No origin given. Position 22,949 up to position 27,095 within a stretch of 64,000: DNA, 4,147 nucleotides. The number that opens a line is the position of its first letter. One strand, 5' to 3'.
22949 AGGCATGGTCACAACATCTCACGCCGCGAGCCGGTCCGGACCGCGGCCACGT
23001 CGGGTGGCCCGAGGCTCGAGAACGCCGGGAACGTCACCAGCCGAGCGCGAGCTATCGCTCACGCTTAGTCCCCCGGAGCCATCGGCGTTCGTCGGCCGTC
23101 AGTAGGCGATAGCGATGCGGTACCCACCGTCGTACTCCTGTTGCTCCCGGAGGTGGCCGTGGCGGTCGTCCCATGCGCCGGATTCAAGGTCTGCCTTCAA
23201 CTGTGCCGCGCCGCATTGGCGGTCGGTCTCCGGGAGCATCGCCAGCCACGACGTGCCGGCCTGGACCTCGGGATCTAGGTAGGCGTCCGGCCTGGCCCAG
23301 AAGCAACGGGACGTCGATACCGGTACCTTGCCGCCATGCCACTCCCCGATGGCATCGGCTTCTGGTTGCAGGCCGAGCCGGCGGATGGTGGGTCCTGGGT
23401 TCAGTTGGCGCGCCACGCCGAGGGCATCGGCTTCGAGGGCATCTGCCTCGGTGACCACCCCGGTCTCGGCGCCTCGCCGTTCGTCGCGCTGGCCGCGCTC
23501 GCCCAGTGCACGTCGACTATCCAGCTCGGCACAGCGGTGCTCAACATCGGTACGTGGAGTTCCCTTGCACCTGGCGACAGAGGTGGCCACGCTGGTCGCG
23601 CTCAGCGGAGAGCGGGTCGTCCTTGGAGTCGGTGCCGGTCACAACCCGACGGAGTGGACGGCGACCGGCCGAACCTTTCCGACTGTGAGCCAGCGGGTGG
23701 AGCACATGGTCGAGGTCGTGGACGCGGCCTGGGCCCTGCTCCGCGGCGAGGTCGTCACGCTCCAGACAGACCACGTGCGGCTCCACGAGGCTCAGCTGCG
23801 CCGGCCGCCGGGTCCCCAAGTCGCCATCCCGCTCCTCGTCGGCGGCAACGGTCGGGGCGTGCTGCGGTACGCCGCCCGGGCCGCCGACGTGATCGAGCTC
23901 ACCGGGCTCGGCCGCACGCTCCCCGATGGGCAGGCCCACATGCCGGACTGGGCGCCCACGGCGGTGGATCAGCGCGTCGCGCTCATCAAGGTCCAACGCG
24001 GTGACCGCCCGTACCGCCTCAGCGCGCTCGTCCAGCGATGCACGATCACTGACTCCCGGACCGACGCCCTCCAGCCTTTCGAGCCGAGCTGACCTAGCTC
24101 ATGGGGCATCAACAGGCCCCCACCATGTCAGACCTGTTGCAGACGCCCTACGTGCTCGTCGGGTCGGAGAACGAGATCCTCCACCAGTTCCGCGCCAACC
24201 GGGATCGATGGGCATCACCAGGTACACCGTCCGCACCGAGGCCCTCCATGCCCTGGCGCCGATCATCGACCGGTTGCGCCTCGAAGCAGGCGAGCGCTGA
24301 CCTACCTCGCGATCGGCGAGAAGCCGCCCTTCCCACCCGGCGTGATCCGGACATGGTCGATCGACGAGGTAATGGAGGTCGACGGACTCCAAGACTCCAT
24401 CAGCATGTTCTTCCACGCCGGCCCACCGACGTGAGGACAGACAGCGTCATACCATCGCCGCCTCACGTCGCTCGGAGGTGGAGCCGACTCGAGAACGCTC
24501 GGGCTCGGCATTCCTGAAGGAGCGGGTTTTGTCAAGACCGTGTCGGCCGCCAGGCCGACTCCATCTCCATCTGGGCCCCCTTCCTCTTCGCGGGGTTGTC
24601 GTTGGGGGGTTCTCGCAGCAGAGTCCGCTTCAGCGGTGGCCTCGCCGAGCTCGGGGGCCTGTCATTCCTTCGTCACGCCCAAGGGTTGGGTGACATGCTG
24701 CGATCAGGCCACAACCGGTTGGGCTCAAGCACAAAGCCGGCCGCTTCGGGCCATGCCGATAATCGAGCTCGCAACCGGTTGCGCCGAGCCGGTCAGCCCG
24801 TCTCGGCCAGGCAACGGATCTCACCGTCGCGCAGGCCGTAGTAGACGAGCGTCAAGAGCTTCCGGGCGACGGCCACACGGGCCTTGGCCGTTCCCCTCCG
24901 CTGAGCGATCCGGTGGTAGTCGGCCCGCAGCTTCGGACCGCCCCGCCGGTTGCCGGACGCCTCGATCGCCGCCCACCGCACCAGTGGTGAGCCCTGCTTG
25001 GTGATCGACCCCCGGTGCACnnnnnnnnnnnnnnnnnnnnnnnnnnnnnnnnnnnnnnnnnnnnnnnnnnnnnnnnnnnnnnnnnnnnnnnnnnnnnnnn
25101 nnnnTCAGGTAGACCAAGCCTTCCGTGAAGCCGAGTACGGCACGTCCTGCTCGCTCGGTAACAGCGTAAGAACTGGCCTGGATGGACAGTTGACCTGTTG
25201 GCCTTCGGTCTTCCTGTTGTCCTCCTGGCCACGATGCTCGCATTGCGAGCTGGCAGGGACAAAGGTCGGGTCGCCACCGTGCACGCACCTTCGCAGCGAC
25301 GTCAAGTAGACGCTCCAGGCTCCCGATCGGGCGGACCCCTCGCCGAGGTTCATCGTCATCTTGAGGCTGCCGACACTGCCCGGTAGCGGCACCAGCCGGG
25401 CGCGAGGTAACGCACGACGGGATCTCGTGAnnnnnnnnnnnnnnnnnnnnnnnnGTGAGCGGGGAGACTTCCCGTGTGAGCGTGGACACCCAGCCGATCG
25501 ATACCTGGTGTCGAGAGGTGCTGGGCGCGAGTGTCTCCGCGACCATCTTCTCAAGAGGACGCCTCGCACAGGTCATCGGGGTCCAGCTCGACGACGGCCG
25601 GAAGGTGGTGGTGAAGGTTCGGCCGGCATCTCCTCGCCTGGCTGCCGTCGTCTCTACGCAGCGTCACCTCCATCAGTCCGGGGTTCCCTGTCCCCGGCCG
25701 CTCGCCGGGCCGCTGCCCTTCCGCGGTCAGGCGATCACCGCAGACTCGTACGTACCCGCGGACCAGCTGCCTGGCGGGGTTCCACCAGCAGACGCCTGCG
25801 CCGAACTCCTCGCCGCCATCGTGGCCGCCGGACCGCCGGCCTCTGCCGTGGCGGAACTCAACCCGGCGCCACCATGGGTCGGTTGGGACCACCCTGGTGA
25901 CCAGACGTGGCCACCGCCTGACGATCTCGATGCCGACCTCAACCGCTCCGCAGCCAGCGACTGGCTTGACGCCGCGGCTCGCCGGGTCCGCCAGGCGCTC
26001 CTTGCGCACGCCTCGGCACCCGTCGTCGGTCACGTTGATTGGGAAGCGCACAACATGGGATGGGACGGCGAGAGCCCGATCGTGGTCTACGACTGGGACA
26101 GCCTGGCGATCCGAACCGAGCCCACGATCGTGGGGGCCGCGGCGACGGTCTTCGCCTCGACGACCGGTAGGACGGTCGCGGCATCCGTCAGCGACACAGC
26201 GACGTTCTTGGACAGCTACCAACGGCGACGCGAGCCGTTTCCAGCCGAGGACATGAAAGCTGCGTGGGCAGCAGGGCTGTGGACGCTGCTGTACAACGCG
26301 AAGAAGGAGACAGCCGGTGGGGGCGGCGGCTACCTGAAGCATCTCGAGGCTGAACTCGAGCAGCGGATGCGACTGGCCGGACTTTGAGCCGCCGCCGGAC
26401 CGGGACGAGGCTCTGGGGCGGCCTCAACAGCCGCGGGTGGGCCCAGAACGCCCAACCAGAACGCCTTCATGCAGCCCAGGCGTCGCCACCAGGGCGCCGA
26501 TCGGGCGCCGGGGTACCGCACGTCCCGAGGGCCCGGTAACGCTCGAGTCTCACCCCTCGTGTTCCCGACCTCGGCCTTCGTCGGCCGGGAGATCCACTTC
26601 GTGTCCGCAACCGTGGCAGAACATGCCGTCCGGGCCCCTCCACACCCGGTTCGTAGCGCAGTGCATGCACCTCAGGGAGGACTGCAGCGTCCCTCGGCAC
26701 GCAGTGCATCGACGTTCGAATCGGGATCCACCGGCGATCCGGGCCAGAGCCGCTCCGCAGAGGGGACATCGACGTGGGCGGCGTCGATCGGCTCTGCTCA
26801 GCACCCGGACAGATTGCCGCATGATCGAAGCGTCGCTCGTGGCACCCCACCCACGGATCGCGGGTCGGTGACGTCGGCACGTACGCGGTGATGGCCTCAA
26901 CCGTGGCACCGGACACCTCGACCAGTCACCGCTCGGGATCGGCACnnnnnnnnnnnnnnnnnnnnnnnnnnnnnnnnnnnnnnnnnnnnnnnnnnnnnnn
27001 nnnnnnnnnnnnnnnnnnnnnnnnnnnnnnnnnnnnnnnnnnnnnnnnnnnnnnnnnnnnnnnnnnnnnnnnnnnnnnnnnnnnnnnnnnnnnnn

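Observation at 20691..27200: Approximately 7 kb decay patch: IS remnants, multiply frameshifted enzymes, APH-like kinase, low-GC stretches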

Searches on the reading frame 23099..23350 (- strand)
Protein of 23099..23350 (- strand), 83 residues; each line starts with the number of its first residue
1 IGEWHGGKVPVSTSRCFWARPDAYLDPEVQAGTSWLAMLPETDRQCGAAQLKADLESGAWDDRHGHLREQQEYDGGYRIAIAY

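Call 30: search_protein_families(library=ncbifam, proteins=[window:23099-23350:-], max_evalue=0.01)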
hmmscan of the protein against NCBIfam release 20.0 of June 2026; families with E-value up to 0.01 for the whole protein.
window:23099-23350:- (83 aa): 0 families

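Call 65: search_dna_similar(query=window:23099-23350:-, collection=plasmids, mode=protein, max_evalue=0.001, max_rows=10)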
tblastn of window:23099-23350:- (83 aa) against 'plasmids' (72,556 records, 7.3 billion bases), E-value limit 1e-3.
Records with a match: 23; places in all: 24; records where one place covers at least 80% of the query: 16.
Best place of each record, by identity: <60% 23.
By first word of the organism name: Streptomyces 9; Rhizobium 6; Embleya 2; Sphingopyxis 1; Sulfitobacter 1; Polymorphobacter 1; Nostoc 1; Mycobacterium 1; Sinorhizobium 1.
By predicted mobility (MOB-suite, as given by PLSDB): non-mobilizable 16; conjugative 4; mobilizable 3.
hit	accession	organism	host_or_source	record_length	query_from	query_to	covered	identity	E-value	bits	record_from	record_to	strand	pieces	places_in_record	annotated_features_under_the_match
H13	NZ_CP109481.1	Streptomyces sp. NBC_01450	-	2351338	16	82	81%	50.7%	4e-13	69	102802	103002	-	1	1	none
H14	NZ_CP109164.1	Streptomyces sp. NBC_01727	-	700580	16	82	81%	49.3%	4e-12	66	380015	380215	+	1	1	methyltransferase domain-containing protein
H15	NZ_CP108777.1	Embleya sp. NBC_00896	-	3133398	16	82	81%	47.8%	3e-11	64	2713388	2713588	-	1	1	none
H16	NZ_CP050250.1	Sphingopyxis terrae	bacterial pure culture,Beijing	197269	16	81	80%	45.5%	3e-12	67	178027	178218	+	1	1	class I SAM-dependent methyltransferase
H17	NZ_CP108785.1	Embleya sp. NBC_00888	-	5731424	16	82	81%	44.8%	7e-9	57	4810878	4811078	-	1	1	none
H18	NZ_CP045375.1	Sulfitobacter sp. THAF37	pure culture,Surface of a polyethylene ...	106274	16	82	81%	43.3%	1e-7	54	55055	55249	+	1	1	class I SAM-dependent methyltransferase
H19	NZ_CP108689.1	Streptomyces sp. NBC_01012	-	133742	16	82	81%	41.8%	2e-10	62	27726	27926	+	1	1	methyltransferase domain-containing protein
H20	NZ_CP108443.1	Streptomyces sp. NBC_01276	-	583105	16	82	81%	41.8%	1e-9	59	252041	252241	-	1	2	class I SAM-dependent methyltransferase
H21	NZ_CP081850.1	Polymorphobacter megasporae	Megaspora,lichen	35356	16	82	81%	41.8%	5e-9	57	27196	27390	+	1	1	class I SAM-dependent methyltransferase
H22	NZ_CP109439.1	Streptomyces sp. NBC_01483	-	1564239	17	82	80%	42.4%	1e-7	54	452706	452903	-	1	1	none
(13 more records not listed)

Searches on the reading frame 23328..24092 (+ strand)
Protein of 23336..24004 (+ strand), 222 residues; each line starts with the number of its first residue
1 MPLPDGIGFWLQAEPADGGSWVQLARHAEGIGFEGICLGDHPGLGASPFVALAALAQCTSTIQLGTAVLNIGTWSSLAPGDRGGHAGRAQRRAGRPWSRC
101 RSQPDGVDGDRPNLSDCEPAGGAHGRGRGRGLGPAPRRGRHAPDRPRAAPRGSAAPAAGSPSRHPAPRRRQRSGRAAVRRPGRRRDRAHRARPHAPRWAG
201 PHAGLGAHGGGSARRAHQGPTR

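Call 3: search_protein_families(library=pfam, proteins=[window:23336-24004:+, window:23328-24092:+], max_evalue=0.01)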
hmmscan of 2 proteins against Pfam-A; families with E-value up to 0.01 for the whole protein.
window:23336-24004:+ (222 aa): 1 family
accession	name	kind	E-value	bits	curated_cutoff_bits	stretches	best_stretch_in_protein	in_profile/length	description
PF00296.26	Bac_luciferase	-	3.5e-12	46.7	27.9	1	11-75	15-81/314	Luciferase-like monooxygenase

window:23328-24092:+ (254 aa): 1 family
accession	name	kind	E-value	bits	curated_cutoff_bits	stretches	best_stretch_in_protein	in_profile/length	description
PF00296.26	Bac_luciferase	-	8.6e-19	68.5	27.9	1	79-209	82-207/314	Luciferase-like monooxygenase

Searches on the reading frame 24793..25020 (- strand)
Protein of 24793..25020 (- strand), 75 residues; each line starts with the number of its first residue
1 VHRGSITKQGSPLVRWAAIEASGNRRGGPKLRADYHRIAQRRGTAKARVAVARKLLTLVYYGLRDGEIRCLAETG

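Call 3: search_protein_families(library=pfam, proteins=[window:24793-25020:-], max_evalue=0.01)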
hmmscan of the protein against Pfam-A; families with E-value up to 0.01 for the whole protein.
window:24793-25020:- (75 aa): 0 families

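Call 30: search_protein_families(library=ncbifam, proteins=[window:24793-25020:-], max_evalue=0.01)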
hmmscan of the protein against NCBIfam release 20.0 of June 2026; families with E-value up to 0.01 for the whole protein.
window:24793-25020:- (75 aa): 1 family
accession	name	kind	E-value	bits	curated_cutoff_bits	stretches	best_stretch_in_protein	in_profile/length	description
NF033542.1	transpos_IS110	equivalog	1.4e-10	40.8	140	1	2-67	271-342/343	IS110 family RNA-guided transposase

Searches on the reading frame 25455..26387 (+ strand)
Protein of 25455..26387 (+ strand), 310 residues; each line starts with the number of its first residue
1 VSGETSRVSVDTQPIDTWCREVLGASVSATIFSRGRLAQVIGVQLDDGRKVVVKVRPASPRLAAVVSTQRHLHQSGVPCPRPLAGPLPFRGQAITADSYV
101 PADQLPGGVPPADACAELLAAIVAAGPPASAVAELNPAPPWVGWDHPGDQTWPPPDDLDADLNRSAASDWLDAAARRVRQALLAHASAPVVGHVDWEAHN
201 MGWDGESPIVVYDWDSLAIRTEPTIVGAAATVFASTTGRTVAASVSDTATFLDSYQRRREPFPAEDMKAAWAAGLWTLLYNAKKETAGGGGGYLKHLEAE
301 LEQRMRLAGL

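Call 3: search_protein_families(library=pfam, proteins=[window:25455-26387:+], max_evalue=0.01)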
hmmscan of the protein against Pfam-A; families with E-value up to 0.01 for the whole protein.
window:25455-26387:+ (310 aa): 1 family
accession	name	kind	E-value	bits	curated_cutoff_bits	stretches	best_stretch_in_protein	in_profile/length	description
PF01636.29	APH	-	2.4e-14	54.1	23.2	1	30-216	3-196/239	Phosphotransferase enzyme family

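Call 6: find_encoding_contigs(protein=window:25455-26387:+, flank=10000, max_places=6)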
Protein window:25455-26387:+ (310 aa): no gene with exactly this product is on record in the collection.

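Call 17: find_homologous_proteins(query=window:25455-26384:+)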
Query window:25455-26384:+ (310 aa): 292 proteins with E <= 0.001 among 8000 candidates; the best 120 are listed.
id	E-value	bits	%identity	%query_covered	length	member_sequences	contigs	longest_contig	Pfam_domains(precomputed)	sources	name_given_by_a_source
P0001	1.5e-198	677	99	98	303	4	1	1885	PF01636.30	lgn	-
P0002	4.6e-184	629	92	98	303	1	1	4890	PF01636.30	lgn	-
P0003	8.1e-142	490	71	98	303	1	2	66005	-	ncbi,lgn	-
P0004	5.3e-139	481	69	97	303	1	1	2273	-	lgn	-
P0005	3.4e-134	465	67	99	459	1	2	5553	-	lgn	-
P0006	4.7e-129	448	65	99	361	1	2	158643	-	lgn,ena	-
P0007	6.6e-120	418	71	86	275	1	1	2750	-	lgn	-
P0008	3.2e-116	406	62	95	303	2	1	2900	-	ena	-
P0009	7.6e-116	405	63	97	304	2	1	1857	-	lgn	-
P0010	5.7e-108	379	61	90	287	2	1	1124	-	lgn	-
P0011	1.5e-103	364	54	97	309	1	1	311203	PF01636.30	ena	-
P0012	7.5e-103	362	71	75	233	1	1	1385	-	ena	-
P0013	3.0e-101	357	56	98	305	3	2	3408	-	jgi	jgi:hypothetical protein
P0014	1.7e-100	354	54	97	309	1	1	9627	-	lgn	-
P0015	3.6e-99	350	54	97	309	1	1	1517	-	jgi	jgi:hypothetical protein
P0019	1.4e-94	335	52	95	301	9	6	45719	PF01636.30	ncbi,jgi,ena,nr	ncbi:MAG: hypothetical protein E6G06_01340 [Actinobacteria bacterium]|nr:MAG: hypothetical protein E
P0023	1.3e-93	332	51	97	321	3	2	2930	PF01636.30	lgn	-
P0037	7.9e-90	319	50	95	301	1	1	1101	PF01636.30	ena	-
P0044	2.8e-88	314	51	96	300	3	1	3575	PF01636.30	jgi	jgi:hypothetical protein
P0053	3.0e-85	304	48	95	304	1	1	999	PF01636.30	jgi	jgi:hypothetical protein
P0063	8.7e-82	293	52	95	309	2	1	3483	PF01636.30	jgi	jgi:Phosphotransferase enzyme family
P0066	2.3e-77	278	49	95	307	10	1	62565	PF01636.30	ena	-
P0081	5.4e-71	257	48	97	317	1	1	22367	PF01636.30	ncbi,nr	ncbi:MAG TPA: phosphotransferase [Mycobacteriales bacterium]|nr:phosphotransferase [Mycobacteriales 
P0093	8.8e-69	250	42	95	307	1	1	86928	PF01636.30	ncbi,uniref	ncbi:phosphotransferase [Nonomuraea sp. NPDC050783]|uniref:phosphotransferase n=1 Tax=Nonomuraea sp.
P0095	5.2e-68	248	45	97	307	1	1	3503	PF01636.30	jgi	jgi:Ser/Thr protein kinase RdoA (MazF antagonist)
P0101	3.9e-67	245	45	95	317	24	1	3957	PF01636.30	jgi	-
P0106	3.4e-66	242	42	97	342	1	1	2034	PF01636.30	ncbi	ncbi:MAG TPA: phosphotransferase [Mycobacteriales bacterium]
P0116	1.7e-65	239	44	95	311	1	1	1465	PF01636.30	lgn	-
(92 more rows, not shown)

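Call 18: find_encoding_contigs(protein=P0001, flank=10000, max_places=6)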
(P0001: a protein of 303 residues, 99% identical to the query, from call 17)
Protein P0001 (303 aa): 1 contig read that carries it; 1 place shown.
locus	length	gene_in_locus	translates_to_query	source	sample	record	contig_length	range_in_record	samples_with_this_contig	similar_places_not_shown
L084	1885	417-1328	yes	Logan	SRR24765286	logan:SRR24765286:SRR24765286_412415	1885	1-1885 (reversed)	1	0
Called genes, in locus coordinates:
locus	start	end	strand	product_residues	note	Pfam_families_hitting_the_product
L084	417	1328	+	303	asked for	PF01636:APH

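Call 19: find_encoding_contigs(protein=P0002, flank=10000, max_places=6)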
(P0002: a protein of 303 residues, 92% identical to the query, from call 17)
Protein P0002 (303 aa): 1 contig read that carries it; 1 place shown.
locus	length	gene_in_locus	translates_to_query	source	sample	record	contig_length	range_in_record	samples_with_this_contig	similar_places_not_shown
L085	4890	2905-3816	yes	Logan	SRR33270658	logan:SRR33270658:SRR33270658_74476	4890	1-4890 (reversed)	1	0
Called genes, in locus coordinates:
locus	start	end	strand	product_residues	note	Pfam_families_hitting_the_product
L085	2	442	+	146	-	?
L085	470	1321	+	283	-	-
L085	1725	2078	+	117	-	-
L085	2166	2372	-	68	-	PF19684:DUF6186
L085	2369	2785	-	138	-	-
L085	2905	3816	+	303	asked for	PF01636:APH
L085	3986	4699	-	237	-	-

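Call 30: search_protein_families(library=ncbifam, proteins=[window:25455-26387:+], max_evalue=0.01)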
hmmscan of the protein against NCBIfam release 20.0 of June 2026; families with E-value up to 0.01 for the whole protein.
window:25455-26387:+ (310 aa): 0 families

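Call 76: search_solved_structures(query=window:25476-26384:+, max_evalue=0.01)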
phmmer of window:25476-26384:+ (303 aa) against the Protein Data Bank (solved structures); distinct sequences matched with E-value up to 0.01: 0.

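Call 78: search_solved_structures(query=A3, max_evalue=0.1)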
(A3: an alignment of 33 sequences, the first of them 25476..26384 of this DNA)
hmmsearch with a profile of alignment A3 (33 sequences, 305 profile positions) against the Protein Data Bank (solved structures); distinct sequences matched with E-value up to 0.1: 1.
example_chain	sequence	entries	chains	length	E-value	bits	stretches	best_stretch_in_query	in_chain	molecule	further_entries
7s3l_A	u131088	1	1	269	0.019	17.4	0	172-215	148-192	Aminoglycoside phosphotransferase family protein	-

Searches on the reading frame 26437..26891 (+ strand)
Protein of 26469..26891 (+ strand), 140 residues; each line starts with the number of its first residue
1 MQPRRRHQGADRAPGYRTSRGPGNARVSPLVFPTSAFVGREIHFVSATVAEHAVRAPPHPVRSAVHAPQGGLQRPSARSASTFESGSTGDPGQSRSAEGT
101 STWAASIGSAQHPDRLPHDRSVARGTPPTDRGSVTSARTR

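Call 67: search_protein_families(library=pfam, proteins=[window:26469-26891:+, window:26437-26871:+], max_evalue=1)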
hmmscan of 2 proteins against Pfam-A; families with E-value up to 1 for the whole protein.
window:26469-26891:+ (140 aa): 0 families

window:26437-26871:+ (144 aa): 0 families

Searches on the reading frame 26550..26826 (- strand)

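Call 66: search_dna_similar(query=window:26550-26826:-, collection=plasmids, mode=protein, max_evalue=0.01, max_rows=8)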
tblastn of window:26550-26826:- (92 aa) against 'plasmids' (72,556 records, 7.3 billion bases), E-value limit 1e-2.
No match.

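Call 71: search_protein_representatives(protein=window:26550-26826:-)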
Query: 92 residues. Proteins with E-value up to 0.001 (for the whole library): 4; up to 1e-10: 0; up to 1e-30: 0. The best 4 are listed.
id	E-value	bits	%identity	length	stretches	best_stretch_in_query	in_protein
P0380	9.5e-07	45.3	40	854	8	28-60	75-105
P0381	1.9e-04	37.9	29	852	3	25-89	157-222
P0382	2.3e-04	37.6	43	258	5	26-55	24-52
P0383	8.4e-04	35.8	40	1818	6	53-81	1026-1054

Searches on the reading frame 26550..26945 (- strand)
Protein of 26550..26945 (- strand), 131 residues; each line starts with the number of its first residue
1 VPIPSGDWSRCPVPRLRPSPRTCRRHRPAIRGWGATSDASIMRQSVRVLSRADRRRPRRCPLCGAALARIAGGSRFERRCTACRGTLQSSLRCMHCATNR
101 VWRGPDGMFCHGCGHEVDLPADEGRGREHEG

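Call 3: search_protein_families(library=pfam, proteins=[window:26550-26945:-], max_evalue=0.01)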
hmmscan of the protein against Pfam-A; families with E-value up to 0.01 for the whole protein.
window:26550-26945:- (131 aa): 2 families
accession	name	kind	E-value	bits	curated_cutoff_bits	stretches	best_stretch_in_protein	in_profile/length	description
PF18912.6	DZR_2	-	0.00046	20.4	27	1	57-113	7-55/56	Double zinc ribbon domain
PF12773.13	DZR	-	0.002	18.7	27.3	0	60-114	1-45/45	Double zinc ribbon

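Call 30: search_protein_families(library=ncbifam, proteins=[window:26550-26945:-], max_evalue=0.01)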
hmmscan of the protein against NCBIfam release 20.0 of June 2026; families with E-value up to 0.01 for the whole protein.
window:26550-26945:- (131 aa): 0 families
